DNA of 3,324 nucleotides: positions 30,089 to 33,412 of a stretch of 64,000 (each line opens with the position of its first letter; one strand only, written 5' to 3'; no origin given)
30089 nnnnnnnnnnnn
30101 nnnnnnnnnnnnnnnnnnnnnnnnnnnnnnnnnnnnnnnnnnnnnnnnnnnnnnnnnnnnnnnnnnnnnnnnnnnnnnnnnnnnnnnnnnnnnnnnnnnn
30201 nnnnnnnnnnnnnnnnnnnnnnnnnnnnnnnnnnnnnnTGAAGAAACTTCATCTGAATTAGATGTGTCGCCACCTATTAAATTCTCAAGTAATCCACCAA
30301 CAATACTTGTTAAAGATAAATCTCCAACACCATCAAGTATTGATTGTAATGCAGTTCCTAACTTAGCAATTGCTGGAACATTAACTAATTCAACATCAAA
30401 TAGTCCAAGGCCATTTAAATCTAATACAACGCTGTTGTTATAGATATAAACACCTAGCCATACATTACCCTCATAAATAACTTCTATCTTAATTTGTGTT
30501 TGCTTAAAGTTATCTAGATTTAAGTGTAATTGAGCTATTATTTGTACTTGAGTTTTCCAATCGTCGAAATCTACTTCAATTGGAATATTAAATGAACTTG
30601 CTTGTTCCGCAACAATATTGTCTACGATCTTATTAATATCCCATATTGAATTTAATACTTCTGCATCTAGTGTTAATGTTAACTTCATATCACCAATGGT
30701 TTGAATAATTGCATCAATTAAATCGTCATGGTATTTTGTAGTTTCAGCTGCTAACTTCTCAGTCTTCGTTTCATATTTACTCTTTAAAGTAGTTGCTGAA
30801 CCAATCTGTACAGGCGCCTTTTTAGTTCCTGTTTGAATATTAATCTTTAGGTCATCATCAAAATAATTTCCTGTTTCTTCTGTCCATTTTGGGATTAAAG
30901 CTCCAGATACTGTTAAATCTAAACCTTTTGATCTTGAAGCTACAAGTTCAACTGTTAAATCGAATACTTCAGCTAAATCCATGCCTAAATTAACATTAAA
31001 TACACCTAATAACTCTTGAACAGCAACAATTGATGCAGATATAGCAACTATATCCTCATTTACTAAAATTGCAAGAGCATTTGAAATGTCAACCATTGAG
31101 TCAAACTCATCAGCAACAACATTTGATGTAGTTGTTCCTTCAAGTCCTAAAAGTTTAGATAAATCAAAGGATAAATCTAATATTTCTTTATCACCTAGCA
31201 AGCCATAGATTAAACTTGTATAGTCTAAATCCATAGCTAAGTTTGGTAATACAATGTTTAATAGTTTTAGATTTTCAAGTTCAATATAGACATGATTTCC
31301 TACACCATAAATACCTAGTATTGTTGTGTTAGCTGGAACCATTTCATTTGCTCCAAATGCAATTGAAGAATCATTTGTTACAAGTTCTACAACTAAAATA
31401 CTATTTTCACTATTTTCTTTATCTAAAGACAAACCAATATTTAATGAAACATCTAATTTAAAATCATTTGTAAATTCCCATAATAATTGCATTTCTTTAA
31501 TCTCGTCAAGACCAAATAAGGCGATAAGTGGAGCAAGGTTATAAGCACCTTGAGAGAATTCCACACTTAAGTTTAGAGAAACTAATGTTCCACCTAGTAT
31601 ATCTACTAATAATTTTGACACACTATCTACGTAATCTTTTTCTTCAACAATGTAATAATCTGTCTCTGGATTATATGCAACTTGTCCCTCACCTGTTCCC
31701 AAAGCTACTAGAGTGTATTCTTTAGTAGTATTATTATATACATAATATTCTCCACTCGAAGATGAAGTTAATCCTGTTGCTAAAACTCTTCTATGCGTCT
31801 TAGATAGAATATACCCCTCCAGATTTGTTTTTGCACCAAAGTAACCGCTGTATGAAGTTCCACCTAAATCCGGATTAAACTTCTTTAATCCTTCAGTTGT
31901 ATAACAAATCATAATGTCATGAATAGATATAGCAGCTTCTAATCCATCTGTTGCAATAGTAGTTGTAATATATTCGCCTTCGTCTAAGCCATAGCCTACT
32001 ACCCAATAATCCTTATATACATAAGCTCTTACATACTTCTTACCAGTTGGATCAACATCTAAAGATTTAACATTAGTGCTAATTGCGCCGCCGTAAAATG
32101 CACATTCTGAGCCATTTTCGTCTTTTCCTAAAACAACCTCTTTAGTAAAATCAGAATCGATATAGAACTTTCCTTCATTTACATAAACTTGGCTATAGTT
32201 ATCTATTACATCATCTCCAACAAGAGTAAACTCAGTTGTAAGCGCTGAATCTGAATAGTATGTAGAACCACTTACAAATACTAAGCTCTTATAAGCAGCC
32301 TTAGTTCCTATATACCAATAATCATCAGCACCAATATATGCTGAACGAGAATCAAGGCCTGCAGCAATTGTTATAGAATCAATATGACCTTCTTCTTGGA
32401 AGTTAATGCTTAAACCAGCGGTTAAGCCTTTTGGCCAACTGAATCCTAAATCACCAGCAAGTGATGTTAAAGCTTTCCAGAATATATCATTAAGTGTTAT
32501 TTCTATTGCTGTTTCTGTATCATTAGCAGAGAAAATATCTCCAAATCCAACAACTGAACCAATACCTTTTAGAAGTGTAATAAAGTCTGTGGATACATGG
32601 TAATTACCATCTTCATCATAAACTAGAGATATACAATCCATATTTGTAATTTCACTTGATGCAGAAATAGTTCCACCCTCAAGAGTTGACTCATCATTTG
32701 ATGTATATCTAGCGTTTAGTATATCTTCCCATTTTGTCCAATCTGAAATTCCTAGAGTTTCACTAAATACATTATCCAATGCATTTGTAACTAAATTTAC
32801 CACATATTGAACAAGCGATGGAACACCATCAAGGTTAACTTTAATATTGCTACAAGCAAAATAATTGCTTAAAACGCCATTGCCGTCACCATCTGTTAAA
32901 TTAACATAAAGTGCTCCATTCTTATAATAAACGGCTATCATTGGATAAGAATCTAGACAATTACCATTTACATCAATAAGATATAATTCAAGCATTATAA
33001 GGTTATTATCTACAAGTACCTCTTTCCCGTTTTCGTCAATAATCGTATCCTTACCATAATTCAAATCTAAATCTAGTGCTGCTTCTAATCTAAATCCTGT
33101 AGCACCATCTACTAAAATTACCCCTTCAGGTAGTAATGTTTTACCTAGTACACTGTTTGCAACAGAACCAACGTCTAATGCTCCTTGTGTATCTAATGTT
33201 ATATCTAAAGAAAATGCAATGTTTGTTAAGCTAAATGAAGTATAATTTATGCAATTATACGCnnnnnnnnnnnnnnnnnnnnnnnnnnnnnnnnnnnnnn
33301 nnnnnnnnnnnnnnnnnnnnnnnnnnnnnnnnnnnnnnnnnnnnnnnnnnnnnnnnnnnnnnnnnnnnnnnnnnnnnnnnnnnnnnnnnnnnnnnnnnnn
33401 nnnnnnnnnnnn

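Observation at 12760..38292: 25-kb surface module: a two-component system and two membrane proteins upstream of a coupled operon of three giant proteins plus a lipoprotein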

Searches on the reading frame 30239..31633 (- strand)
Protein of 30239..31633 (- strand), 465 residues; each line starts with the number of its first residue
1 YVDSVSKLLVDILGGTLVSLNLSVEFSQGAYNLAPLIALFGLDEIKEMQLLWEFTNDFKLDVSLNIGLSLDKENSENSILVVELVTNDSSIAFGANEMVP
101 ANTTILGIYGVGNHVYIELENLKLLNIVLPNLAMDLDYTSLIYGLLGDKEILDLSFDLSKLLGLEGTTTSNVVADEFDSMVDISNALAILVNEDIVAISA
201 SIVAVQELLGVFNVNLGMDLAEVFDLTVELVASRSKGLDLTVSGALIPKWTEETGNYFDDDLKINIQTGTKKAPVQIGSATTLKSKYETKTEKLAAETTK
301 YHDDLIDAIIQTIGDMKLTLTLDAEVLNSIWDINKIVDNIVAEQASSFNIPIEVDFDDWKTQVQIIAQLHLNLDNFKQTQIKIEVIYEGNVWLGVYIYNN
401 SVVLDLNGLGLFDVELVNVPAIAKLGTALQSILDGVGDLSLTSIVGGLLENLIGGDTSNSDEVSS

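Call 92: search_solved_structures(query=A7, max_evalue=10)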
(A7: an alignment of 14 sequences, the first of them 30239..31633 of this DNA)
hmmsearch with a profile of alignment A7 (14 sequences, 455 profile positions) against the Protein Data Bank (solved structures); distinct sequences matched with E-value up to 10: 10.
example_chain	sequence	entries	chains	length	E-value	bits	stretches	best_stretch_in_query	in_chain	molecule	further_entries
4ohj_A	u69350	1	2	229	0.18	14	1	228-298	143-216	Toxic shock syndrome toxin-1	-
1qil_A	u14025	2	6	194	0.19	13.9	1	228-293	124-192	TOXIC SHOCK SYNDROME TOXIN-1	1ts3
1ts5_A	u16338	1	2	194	0.3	13.2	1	228-293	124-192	TOXIC SHOCK SYNDROME TOXIN-1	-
3tss_A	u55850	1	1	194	0.32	13.2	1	228-293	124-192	TOXIC SHOCK SYNDROME TOXIN-1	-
7esy_B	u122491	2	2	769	0.34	13.1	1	268-379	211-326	ULP_PROTEASE domain-containing protein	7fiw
1aw7_A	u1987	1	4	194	0.47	12.6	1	228-293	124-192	TOXIC SHOCK SYNDROME TOXIN-1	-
2ij0_A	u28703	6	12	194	0.48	12.6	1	228-293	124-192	Toxic shock syndrome toxin-1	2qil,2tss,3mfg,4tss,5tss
1ts2_A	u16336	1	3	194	0.64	12.2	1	229-293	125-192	TOXIC SHOCK SYNDROME TOXIN-1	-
1ts4_A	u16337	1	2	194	0.65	12.1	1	228-293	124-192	TOXIC SHOCK SYNDROME TOXIN-1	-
9rhk_A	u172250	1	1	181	1.1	11.4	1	315-361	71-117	Titin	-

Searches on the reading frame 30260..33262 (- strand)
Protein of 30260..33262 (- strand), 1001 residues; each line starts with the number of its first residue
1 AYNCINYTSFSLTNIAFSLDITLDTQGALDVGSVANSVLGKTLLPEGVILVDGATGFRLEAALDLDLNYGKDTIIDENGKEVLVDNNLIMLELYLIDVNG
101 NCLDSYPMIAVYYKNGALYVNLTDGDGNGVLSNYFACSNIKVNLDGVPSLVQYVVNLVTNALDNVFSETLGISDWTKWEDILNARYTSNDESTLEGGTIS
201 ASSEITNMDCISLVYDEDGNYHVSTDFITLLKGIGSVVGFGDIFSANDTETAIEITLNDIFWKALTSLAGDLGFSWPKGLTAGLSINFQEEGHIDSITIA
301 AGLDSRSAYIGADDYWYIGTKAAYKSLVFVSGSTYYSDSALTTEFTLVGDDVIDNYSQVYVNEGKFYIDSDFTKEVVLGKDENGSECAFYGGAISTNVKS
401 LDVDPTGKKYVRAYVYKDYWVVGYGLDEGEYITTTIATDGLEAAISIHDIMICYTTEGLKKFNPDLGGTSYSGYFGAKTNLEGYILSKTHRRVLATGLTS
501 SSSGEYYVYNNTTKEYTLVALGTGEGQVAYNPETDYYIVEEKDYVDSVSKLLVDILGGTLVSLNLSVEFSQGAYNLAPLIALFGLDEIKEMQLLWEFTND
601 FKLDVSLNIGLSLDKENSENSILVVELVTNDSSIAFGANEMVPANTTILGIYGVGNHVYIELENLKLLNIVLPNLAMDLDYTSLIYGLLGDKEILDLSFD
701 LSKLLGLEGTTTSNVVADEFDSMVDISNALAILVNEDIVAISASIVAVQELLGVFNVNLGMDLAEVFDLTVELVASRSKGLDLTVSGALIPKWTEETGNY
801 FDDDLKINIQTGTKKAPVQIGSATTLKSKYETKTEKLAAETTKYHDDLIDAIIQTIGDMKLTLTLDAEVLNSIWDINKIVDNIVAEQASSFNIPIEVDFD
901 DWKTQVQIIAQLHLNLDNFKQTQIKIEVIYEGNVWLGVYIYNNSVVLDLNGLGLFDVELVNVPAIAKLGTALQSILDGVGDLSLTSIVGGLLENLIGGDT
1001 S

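Call 78: search_protein_representatives(alignment_id=A6)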
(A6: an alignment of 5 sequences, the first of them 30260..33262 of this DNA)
Query: 5 sequences, 1016 profile positions. Proteins with E-value up to 0.001 (for the whole library): 57; up to 1e-10: 54; up to 1e-30: 33. The best 57 are listed.
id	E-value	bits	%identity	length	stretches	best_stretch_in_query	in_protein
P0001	0.0e+00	1782.0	-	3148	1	1-1015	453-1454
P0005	0.0e+00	1619.3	-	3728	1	3-1016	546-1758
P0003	0.0e+00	1594.7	-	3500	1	1-1015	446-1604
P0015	0.0e+00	1457.5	-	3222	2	3-1015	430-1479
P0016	0.0e+00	1350.6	-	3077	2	1-1010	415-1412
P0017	7.9e-210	715.9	-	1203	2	2-663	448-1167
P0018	7.3e-133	461.1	-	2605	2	544-1008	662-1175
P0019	8.4e-122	424.5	-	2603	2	545-1008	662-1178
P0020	4.3e-121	422.1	-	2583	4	544-1007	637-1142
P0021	3.7e-119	415.7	-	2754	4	547-1010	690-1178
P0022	3.6e-118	412.4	-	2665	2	542-1008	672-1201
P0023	1.2e-111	390.8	-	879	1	3-304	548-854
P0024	2.2e-106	373.4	-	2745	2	546-1012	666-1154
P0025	6.3e-101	355.3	-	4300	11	544-785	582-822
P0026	6.3e-97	342.1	-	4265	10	544-1010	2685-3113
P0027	1.5e-94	334.3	-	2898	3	546-1007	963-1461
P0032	3.8e-87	309.7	-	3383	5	550-1006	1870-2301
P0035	6.9e-77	275.8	-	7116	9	546-822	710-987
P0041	3.6e-39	150.9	-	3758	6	552-1005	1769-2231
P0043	3.6e-34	134.3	-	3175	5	541-1011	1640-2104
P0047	3.9e-29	117.7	-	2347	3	537-995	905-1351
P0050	8.7e-27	109.9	-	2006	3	542-1007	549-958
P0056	4.3e-21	91.1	-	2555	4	553-1008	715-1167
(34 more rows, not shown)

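Call 79: search_protein_families(library=pfam, proteins=[P0025, P0032, P0050], max_evalue=0.001)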
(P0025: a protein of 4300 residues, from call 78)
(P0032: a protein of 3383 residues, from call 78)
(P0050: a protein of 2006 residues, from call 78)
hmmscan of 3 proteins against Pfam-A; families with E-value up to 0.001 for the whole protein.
P0025 (4300 aa): 1 family
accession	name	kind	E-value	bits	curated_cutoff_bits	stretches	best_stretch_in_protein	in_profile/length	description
PF07532.17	Big_4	-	4.9e-07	29.6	22.1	0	3965-3996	10-41/59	Bacterial Ig-like domain (group 4)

P0032 (3383 aa): 0 families

P0050 (2006 aa): 0 families

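Call 80: search_protein_families(library=pfam, proteins=[P0041, P0043, P0047], max_evalue=0.001)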
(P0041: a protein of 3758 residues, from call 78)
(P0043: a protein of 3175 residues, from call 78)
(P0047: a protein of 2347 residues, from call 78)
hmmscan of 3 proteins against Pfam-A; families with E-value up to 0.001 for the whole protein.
P0041 (3758 aa): 1 family
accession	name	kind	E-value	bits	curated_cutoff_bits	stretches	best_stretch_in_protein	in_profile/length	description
PF07532.17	Big_4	-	0.0001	22.2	22.1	0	3211-3247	16-52/59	Bacterial Ig-like domain (group 4)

P0043 (3175 aa): 0 families

P0047 (2347 aa): 0 families

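Call 83: find_encoding_contigs(protein=P0025, flank=10000, max_places=2)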
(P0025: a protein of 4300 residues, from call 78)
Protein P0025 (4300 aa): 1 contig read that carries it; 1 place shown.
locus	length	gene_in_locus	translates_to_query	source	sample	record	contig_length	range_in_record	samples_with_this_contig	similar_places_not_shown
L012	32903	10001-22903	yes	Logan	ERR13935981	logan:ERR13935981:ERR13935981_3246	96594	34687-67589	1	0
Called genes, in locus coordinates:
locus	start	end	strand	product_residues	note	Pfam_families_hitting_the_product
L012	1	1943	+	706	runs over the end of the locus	PF12437:GSIII_N, PF00120:Gln-synt_C, PF18318:Gln-synt_C-ter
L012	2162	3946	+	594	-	PF01411:tRNA-synt_2c, PF07973:tRNA_SAD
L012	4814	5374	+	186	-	PF04542:Sigma70_r2, PF08281:Sigma70_r4_2 (weak), PF04545:Sigma70_r4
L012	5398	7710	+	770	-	PF23750:RsgI_M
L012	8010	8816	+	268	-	-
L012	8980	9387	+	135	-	-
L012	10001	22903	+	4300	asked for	PF07532:Big_4 (faint)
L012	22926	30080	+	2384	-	PF18676:MBG_2, PF18887:MBG_3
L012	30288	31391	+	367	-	-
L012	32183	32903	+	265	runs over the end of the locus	PF03419:Peptidase_U4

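Call 84: find_encoding_contigs(protein=P0043, flank=10000, max_places=2)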
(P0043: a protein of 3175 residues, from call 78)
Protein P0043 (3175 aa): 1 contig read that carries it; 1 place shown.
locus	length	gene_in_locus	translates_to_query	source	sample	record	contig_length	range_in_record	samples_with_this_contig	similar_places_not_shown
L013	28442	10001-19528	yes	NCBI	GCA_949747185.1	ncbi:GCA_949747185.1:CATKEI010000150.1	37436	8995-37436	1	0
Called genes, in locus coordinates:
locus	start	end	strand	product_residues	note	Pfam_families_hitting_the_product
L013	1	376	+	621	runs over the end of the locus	PF22019:GlgB_N (faint), PF02922:CBM_48, PF00128:Alpha-amylase, PF02806:Alpha-amylase_C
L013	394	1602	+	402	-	PF00483:NTP_transferase, PF00132:Hexapep (faint), PF24894:Hexapep_GlmU, PF25087:GMPPB_C, PF25084:LbH_EIF2B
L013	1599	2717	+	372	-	PF00483:NTP_transferase, PF25084:LbH_EIF2B, PF24894:Hexapep_GlmU, PF25247:LbH_GLGC (faint), PF25087:GMPPB_C (weak)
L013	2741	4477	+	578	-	PF08323:Glyco_transf_5, PF00534:Glycos_transf_1, PF13692:Glyco_trans_1_4, PF20706:GT4-conflict (weak)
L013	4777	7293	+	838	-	PF00343:Phosphorylase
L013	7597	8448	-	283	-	PF07786:HGSNAT_cat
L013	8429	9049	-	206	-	-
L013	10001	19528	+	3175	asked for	-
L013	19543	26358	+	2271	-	-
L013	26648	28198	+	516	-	PF00474:SSF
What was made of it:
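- G3 is dispensable in L012 and L013 (calls 83, 84).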

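Call 85: find_encoding_contigs(protein=P0035, flank=10000, max_places=2)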
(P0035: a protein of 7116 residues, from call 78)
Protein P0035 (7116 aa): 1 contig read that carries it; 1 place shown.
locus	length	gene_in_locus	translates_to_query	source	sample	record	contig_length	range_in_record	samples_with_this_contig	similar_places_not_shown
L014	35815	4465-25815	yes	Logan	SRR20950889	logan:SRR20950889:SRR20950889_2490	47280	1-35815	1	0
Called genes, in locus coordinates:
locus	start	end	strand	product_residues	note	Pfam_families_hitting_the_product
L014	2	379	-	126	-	?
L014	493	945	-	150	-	PF12802:MarR_2, PF13463:HTH_27 (weak), PF01047:MarR (weak)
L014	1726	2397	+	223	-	PF00072:Response_reg, PF00486:Trans_reg_C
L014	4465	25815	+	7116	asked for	-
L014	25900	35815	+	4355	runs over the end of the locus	-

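Call 101: list_cluster_members(proteins=[P0018, P0021, P0025, P0027, P0032, P0035, P0043, P0047, P0050, P0056])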
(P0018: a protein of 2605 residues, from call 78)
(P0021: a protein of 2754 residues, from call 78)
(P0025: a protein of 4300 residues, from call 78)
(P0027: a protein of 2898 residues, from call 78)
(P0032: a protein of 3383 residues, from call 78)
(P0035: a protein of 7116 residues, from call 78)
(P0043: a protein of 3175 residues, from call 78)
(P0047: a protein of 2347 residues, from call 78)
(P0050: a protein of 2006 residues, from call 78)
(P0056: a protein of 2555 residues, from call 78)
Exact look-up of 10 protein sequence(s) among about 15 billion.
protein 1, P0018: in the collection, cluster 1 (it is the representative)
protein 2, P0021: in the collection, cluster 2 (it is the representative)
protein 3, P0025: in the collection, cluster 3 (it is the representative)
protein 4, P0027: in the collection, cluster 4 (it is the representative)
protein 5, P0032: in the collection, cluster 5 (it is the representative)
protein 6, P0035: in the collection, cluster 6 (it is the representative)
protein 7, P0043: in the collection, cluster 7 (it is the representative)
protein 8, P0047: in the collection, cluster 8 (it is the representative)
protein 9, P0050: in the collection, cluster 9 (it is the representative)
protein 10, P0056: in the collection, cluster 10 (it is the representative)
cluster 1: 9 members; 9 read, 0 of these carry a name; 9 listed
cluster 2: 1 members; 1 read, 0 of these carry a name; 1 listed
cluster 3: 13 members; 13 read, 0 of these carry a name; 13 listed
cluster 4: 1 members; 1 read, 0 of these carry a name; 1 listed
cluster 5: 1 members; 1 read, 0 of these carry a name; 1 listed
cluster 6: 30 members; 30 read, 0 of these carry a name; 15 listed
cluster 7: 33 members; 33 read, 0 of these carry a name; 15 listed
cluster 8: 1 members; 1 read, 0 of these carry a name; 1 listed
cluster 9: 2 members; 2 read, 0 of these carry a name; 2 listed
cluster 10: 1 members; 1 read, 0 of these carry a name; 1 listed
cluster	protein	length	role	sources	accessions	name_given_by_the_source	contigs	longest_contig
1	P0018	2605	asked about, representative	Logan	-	-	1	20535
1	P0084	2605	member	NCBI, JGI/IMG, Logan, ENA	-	-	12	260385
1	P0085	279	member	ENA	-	-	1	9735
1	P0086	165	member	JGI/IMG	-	-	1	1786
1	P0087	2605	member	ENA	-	-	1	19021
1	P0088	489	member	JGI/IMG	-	-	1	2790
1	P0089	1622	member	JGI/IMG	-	-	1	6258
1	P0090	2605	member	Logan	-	-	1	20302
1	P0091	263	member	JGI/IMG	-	-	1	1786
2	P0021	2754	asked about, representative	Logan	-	-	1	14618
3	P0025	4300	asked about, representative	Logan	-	-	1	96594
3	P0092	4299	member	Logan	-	-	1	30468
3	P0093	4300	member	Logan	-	-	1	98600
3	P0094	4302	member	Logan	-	-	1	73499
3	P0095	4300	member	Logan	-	-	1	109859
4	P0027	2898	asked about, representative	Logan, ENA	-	-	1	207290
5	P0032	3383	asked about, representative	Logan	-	-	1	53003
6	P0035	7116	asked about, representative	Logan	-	-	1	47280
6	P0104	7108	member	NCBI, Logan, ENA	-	-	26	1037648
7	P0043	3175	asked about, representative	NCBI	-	-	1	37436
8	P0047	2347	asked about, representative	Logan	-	-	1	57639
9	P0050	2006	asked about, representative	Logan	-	-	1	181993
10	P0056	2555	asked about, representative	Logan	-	-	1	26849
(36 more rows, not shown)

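Call 102: find_encoding_contigs(protein=P0104, flank=10000, max_places=4)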
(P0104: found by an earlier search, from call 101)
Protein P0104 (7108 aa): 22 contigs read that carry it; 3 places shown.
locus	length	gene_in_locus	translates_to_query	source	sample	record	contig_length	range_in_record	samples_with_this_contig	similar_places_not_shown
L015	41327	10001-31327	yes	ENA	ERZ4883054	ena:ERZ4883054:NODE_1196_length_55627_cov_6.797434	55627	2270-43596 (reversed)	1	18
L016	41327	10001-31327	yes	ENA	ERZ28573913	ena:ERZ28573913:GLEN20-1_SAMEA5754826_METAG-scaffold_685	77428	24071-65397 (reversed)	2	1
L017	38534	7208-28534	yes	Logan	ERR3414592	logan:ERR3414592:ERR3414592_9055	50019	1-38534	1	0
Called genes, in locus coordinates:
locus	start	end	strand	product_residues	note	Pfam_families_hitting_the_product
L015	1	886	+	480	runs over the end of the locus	PF07690:MFS_1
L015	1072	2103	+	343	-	PF13306:LRR_5 (faint)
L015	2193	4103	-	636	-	PF00664:ABC_membrane, PF02463:SMC_N (weak), PF00005:ABC_tran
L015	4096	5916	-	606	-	PF00664:ABC_membrane, PF00005:ABC_tran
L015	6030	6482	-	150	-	PF12802:MarR_2, PF13463:HTH_27 (weak), PF01047:MarR (weak)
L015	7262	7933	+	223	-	PF00072:Response_reg, PF00486:Trans_reg_C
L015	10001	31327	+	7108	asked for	-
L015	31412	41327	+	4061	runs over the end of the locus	?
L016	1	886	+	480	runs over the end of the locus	PF07690:MFS_1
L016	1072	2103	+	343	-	PF13306:LRR_5 (faint)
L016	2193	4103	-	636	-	PF00664:ABC_membrane, PF02463:SMC_N (weak), PF00005:ABC_tran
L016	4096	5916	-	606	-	PF00664:ABC_membrane, PF00005:ABC_tran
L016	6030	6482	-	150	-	PF12802:MarR_2, PF13463:HTH_27 (weak), PF01047:MarR (weak)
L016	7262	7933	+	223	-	PF00072:Response_reg, PF00486:Trans_reg_C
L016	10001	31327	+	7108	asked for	-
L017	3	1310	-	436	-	?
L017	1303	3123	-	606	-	PF00664:ABC_membrane, PF00005:ABC_tran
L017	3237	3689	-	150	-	PF12802:MarR_2, PF13463:HTH_27 (weak), PF01047:MarR (weak)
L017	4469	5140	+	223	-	PF00072:Response_reg, PF00486:Trans_reg_C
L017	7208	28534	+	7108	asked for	-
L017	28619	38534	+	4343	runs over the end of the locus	-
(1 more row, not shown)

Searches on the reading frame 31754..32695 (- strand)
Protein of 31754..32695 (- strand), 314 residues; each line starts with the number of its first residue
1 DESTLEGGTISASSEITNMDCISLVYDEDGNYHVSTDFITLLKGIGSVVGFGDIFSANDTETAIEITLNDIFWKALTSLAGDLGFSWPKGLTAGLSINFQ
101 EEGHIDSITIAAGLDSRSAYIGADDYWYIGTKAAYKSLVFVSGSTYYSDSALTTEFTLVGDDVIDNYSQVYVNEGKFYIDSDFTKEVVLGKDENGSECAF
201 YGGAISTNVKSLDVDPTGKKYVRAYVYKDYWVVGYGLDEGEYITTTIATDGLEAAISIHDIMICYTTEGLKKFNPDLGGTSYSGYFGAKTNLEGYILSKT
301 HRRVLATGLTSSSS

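Call 72: search_protein_families(library=pfam, proteins=[window:31754-32695:-], max_evalue=1)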
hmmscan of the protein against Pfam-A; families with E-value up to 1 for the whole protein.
window:31754-32695:- (314 aa): 1 family
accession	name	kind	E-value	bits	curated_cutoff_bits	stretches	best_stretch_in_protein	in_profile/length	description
PF07404.17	TEBP_beta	-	0.035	14.3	26.6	1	163-191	21-49/140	Telomere-binding protein beta subunit (TEBP beta)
